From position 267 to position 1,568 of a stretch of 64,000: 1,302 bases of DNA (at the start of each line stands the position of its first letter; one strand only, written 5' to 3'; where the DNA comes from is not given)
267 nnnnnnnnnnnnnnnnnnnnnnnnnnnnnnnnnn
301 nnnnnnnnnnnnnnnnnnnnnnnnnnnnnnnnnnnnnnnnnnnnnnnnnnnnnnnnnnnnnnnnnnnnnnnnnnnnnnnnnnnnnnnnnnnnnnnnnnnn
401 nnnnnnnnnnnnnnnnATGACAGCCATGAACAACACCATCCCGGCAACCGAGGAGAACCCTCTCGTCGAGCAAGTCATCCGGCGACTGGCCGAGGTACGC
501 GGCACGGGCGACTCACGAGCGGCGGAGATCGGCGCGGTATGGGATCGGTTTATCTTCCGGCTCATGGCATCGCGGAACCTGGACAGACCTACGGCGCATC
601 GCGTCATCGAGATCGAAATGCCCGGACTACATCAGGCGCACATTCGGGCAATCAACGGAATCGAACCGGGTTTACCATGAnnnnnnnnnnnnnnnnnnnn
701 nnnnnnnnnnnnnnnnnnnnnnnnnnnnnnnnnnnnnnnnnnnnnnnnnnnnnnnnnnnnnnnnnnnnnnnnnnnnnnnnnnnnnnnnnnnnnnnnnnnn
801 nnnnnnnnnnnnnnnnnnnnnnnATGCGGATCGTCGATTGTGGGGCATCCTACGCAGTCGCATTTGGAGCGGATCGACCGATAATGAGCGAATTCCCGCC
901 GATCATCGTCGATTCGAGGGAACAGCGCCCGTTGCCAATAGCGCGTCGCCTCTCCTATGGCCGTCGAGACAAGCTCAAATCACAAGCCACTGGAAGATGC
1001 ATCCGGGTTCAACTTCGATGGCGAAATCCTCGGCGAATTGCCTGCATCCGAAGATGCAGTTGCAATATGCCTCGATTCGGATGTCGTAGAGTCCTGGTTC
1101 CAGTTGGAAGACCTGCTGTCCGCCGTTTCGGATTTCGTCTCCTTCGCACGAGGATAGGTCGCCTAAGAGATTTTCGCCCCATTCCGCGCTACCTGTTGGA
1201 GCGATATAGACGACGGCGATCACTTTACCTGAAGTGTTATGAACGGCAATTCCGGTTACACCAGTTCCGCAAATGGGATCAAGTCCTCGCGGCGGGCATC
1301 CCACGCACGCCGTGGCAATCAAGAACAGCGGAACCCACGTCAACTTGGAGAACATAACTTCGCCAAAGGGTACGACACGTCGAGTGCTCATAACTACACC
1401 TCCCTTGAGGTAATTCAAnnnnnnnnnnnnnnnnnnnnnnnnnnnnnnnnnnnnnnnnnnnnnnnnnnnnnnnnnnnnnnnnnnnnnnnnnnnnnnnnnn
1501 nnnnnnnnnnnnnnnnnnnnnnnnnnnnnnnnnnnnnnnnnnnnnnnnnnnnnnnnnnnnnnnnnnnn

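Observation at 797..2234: Three copies of an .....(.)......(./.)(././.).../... motif in intergenic positions, two of them bracketing a lower-GC cassette with a Cys-rich secreted protein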

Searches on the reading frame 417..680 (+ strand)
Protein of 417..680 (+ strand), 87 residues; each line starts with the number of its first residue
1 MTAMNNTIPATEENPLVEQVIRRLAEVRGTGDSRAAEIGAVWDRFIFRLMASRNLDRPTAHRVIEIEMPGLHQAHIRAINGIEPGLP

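Call 13: search_protein_families(library=pfam, proteins=[window:417-680:+], max_evalue=0.1)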
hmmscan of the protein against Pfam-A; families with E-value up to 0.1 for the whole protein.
window:417-680:+ (87 aa): 1 family
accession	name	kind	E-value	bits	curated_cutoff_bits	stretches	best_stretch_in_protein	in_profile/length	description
PF03861.19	ANTAR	-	0.038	14.2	27.3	0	48-64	19-35/54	ANTAR domain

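Call 37: search_protein_families(library=phrogs, proteins=[window:417-680:+], max_evalue=0.01)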
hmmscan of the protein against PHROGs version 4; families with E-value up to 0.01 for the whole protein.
window:417-680:+ (87 aa): 0 families

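Call 45: find_encoding_contigs(protein=window:417-680:+, flank=10000, max_places=10)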
Protein window:417-680:+ (87 aa): 2 contigs read that carry it; 2 places shown.
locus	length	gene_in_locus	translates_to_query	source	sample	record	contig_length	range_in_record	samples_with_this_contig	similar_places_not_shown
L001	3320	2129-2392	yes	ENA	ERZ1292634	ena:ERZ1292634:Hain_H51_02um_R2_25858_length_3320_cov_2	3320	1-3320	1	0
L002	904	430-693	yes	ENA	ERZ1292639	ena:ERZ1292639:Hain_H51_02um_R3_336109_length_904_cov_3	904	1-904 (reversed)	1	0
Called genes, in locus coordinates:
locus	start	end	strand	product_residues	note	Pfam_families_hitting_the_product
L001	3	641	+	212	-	?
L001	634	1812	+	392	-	PF13481:AAA_25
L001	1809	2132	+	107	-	-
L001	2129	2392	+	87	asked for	-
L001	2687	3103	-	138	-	-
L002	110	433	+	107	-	-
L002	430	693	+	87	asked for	-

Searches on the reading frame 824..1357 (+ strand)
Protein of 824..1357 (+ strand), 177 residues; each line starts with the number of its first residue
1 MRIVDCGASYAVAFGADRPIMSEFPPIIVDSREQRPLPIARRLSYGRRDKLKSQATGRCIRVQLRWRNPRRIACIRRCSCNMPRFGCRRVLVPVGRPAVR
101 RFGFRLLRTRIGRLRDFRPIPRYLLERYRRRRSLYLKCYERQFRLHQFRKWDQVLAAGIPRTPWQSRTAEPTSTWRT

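Call 13: search_protein_families(library=pfam, proteins=[window:824-1357:+], max_evalue=0.1)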
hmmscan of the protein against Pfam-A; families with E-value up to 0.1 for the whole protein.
window:824-1357:+ (177 aa): 0 families

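Call 37: search_protein_families(library=phrogs, proteins=[window:884-1357:+], max_evalue=0.01)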
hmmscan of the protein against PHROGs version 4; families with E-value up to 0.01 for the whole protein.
window:884-1357:+ (157 aa): 0 families

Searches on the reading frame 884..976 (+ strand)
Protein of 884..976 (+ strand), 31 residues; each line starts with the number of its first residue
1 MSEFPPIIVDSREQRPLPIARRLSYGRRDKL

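Call 54: search_protein_families(library=pfam, proteins=[window:884-976:+], max_evalue=10)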
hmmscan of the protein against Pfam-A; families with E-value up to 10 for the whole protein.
seq(31 aa): 0 families

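Call 55: search_protein_families(library=phrogs, proteins=[window:884-976:+], max_evalue=10)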
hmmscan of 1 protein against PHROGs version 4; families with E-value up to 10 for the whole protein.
seq(31 aa): 0 families

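Call 56: search_dna_similar(query=window:884-961:+, collection=phages, mode=protein, max_evalue=10, max_rows=15)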
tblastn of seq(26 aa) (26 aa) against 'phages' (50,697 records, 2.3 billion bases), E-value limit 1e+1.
No match.

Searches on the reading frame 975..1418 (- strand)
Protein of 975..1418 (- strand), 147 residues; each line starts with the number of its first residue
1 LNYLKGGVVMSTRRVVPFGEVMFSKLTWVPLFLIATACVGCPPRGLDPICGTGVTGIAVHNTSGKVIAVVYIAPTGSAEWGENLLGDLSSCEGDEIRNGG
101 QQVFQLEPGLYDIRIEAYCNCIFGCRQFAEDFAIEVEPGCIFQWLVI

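Call 13: search_protein_families(library=pfam, proteins=[window:975-1418:-], max_evalue=0.1)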
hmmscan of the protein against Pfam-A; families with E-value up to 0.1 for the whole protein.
window:975-1418:- (147 aa): 0 families

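Call 23: find_homologous_proteins(query=window:975-1391:-)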
Query window:975-1391:- (138 aa): 1 proteins with E <= 0.001 among 19 candidates.
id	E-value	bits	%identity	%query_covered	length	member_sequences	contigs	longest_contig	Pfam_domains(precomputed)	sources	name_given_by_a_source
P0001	1.9e-90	319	100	100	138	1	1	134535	-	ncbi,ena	-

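Call 27: find_encoding_contigs(protein=P0001, flank=10000, max_places=4)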
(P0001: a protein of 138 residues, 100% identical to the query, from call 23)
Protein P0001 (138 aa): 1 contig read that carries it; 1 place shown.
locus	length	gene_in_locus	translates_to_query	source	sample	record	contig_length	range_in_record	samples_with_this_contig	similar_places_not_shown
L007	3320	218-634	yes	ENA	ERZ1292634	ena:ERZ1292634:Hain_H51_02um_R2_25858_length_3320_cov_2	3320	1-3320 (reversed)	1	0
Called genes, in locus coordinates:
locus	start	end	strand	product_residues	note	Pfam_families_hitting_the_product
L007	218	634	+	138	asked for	-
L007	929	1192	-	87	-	-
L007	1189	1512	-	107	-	-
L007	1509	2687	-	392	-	PF13481:AAA_25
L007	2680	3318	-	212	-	?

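Call 37: search_protein_families(library=phrogs, proteins=[window:975-1391:-], max_evalue=0.01)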
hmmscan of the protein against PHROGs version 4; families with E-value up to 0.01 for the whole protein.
window:975-1391:- (138 aa): 0 families

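Call 54: search_protein_families(library=pfam, proteins=[window:975-1391:-], max_evalue=10)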
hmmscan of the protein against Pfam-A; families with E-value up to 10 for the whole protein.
window:975-1391:- (138 aa): 0 families
